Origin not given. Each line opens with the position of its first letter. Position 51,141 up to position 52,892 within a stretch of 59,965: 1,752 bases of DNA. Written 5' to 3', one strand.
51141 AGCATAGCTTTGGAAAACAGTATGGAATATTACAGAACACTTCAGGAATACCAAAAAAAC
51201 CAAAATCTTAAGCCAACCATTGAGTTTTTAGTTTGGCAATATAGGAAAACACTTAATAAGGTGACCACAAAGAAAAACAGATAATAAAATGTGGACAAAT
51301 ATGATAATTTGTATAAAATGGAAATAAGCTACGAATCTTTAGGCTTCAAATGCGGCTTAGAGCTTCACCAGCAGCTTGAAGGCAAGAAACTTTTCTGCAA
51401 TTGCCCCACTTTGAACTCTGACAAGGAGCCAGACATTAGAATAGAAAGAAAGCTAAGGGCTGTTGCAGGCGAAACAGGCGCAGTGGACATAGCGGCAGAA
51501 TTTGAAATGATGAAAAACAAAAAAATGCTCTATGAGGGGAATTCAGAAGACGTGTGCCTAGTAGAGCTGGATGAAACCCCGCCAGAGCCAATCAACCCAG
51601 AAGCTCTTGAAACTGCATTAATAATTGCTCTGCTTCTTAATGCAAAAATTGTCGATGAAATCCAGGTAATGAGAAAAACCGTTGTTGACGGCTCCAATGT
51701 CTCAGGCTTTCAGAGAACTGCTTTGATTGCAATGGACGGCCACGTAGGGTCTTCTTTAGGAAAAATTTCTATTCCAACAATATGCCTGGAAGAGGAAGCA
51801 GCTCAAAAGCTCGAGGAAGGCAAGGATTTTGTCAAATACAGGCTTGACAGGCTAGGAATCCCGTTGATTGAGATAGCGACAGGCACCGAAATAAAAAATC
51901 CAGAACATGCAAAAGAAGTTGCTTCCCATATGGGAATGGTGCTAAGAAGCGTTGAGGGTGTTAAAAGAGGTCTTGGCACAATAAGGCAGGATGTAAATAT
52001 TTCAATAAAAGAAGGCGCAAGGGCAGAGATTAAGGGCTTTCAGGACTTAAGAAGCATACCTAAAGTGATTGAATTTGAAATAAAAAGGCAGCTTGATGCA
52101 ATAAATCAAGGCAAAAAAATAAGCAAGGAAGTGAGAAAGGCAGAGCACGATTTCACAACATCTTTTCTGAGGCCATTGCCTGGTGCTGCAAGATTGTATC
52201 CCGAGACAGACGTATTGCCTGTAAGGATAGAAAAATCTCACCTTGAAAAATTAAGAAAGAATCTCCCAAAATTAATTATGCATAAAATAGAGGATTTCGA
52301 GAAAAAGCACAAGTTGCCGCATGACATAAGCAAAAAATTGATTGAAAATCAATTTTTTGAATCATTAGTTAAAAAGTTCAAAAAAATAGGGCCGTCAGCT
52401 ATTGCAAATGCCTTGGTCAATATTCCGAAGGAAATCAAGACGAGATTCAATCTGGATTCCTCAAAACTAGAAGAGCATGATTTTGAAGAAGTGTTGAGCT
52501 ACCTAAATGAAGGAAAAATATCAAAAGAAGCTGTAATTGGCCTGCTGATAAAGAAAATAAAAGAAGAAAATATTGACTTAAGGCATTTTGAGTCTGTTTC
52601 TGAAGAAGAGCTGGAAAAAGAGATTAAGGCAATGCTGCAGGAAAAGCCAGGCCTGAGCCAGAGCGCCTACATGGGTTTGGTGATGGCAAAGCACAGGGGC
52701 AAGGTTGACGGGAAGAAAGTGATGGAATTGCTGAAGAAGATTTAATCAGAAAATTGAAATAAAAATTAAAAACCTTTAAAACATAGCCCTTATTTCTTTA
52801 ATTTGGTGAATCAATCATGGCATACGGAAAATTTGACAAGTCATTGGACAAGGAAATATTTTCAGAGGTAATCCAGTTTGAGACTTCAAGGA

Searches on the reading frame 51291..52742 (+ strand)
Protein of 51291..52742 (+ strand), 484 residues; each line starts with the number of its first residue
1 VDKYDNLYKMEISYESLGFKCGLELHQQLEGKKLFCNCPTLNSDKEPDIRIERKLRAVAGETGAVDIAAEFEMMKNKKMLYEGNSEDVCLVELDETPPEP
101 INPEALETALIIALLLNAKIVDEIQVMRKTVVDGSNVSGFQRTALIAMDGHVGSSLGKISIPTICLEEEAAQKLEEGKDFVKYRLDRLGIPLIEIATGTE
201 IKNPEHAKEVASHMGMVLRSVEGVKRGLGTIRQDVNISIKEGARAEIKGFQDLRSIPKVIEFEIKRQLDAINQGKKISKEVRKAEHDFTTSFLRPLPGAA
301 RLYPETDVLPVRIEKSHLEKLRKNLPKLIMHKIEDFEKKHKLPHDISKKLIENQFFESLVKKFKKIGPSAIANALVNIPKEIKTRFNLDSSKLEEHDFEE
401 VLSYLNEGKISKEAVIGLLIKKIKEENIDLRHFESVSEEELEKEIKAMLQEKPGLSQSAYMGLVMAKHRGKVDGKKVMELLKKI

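Call 12: search_protein_families(library=pfam, proteins=[window:51291-52742:+], max_evalue=0.001)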
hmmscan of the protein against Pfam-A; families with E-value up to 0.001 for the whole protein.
window:51291-52742:+ (484 aa): 3 families
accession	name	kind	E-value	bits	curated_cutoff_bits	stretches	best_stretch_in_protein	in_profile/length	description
PF02934.20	GatB_N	-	2.9e-55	187.8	23.4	1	20-318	2-276/277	GatB/GatE catalytic domain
PF02637.23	GatB_Yqey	-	7.9e-09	36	27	1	354-483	1-146/148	GatB domain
PF04461.18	DUF520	-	9.7e-05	23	23.2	1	369-458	12-104/161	Protein of unknown function (DUF520)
